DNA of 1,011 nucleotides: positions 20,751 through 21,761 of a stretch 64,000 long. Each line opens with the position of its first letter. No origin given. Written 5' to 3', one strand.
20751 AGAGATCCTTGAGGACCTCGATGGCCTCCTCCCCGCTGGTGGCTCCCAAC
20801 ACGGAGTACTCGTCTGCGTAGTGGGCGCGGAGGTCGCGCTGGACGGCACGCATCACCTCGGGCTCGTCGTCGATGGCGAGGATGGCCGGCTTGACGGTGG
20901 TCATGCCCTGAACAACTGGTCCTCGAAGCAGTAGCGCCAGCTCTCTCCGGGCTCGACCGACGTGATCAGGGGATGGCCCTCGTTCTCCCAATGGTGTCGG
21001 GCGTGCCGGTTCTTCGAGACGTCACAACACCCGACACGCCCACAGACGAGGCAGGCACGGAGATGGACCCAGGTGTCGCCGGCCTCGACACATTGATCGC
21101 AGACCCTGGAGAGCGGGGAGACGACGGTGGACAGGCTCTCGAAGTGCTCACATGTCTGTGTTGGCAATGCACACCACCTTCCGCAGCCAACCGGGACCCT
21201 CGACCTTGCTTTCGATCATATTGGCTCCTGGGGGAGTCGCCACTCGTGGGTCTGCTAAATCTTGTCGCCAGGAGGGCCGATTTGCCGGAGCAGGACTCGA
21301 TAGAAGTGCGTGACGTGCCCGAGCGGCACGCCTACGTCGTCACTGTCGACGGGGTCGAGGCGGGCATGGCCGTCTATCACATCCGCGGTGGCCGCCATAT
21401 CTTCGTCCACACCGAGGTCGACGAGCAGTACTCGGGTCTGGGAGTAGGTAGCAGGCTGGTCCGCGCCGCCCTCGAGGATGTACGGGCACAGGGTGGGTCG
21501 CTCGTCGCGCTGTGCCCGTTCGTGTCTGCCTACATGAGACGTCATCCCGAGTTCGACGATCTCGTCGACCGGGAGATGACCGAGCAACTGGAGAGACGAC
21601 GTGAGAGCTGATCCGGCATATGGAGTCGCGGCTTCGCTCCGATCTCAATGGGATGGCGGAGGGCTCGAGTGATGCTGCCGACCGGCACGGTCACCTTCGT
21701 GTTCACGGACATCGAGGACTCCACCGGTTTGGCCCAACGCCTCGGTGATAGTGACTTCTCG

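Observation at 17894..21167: Translationally coupled operon: UBP zinc finger -> REC-flavoprotein -> cNMP-binding histidine kinase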

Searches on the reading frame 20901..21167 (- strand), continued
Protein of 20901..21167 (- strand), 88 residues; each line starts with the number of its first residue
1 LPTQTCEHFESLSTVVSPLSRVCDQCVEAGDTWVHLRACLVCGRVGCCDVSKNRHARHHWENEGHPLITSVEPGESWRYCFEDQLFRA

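Call 72: find_related_loci(query=A5, collection=genome_contigs, flank=5000)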
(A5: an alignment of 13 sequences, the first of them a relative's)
Query A5 (95 aa) in genome_contigs; peptide patterns used: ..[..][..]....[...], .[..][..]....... (x = any residue, [..] = any of these).
600 stretches matched a pattern (row limit reached: there are more); 599 encode a relative of the query (tblastn E <= 1e-3); the best 80 are kept; 80 distinct loci.
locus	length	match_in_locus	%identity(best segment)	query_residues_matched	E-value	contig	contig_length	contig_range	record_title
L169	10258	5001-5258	62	3-89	7e-39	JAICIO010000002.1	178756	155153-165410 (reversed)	MAG: Phycisphaerae bacterium isolate GZL_FP_2_bin.106 k141_2261509_length_178756_cov_14.2847, whole genome shotgun seque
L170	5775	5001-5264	64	1-87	1e-38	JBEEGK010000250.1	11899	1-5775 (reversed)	MAG: Acidobacteriaceae bacterium isolate BP_8 scaffold_643859, whole genome shotgun sequence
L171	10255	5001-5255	64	2-87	3e-38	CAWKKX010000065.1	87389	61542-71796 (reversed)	MAG: uncultured Chloroflexia bacterium isolate MFD04580.bin.2.112 genome assembly, contig: contig_84569, whole genome sh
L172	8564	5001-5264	60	2-89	4e-38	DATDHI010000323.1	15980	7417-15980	MAG TPA_asm: Pseudonocardiaceae bacterium isolate SMAG_U274 k141_427733, whole genome shotgun sequence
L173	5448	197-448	63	4-87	7e-38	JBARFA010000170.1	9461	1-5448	MAG: Acidobacteriaceae bacterium isolate MFD06656_ilm_asm_bin26 k127_195052, whole genome shotgun sequence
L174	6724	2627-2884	61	1-87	1e-37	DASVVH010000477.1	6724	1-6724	MAG TPA_asm: Ardenticatenaceae bacterium isolate SMAG_U3338 k141_162372, whole genome shotgun sequence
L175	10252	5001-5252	62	6-89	1e-37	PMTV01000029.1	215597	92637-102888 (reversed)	MAG: Acidobacteria bacterium isolate palsa_134 73.20110700_P2M.1_contig_58, whole genome shotgun sequence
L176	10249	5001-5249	65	6-89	1e-37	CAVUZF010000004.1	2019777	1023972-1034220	MAG: Bryobacterales bacterium isolate MFD05512.bin.2.137 genome assembly, contig: contig_7249, whole genome shotgun sequ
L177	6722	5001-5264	63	3-90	9e-38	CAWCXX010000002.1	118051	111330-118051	MAG: uncultured Acidobacteriaceae bacterium isolate MFD03044.bin.2.56 genome assembly, contig: contig_15435, whole genom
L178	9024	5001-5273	55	1-91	2e-37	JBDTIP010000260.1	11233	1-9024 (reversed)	MAG: Gemmatimonadaceae bacterium isolate cluster2_bin.31 k127_1942892, whole genome shotgun sequence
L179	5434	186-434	63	5-87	2e-37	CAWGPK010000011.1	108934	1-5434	MAG: uncultured Acidobacteriota bacterium isolate MFD04492.bin.1.120 genome assembly, contig: contig_63243, whole genome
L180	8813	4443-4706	63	3-90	2e-37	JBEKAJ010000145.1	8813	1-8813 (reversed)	MAG: Terracidiphilus sp. isolate SPRUCE 10 SPRUCE_10_145, whole genome shotgun sequence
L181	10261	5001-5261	63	3-89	2e-37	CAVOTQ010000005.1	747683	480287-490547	MAG: uncultured Acidobacteriota bacterium isolate MFD00082.bin.2.91 genome assembly, contig: contig_12862, whole genome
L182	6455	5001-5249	65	6-89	3e-37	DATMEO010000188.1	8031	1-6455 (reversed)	MAG TPA_asm: Gaiellaceae bacterium isolate SMAG_U13438 k141_4591746, whole genome shotgun sequence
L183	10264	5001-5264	63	1-88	2e-37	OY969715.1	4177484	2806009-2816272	MAG: uncultured Verrucomicrobiae bacterium isolate MFD01916.bin.1.1 genome assembly, chromosome: 1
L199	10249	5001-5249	62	4-87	9e-37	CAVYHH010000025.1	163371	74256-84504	MAG: uncultured Acidobacteriota bacterium isolate MFD05377.bin.1.97 genome assembly, contig: contig_77581, whole genome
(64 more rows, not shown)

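Call 75: search_protein_families(library=pfam, proteins=[L199:5420-6331:+], max_evalue=0.001)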
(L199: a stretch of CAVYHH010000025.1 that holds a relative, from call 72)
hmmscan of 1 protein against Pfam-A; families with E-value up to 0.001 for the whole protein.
L199:5420-6331:+ (304 aa): 1 family
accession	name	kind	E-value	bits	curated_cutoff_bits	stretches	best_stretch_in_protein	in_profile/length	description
PF19459.4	DUF5996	-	4.2e-137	456.6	25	1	10-299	1-295/296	Family of unknown function (DUF5996)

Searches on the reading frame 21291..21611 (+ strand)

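Call 3: search_protein_families(library=pfam, proteins=[window:21291-21611:+], max_evalue=0.01)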
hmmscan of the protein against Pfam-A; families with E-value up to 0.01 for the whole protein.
window:21291-21611:+ (106 aa): 6 families
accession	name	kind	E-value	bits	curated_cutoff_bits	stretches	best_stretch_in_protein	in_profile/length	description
PF14542.12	Acetyltransf_CG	-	1e-23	83.7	30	1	15-91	2-80/80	GCN5-related N-acetyl-transferase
PF00583.31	Acetyltransf_1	-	1.6e-07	32.1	20.7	1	9-74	27-98/116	Acetyltransferase (GNAT) family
PF13508.13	Acetyltransf_7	-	1.3e-05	25.9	27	1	11-68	2-61/84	Acetyltransferase (GNAT) domain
PF13480.13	Acetyltransf_6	-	0.0014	19.3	22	1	13-74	73-134/143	Acetyltransferase (GNAT) domain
PF13527.13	Acetyltransf_9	-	0.0017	18.8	25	1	43-83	80-121/127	Acetyltransferase (GNAT) domain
PF13673.13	Acetyltransf_10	-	0.0023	18.3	23.6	1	11-70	30-86/128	Acetyltransferase (GNAT) domain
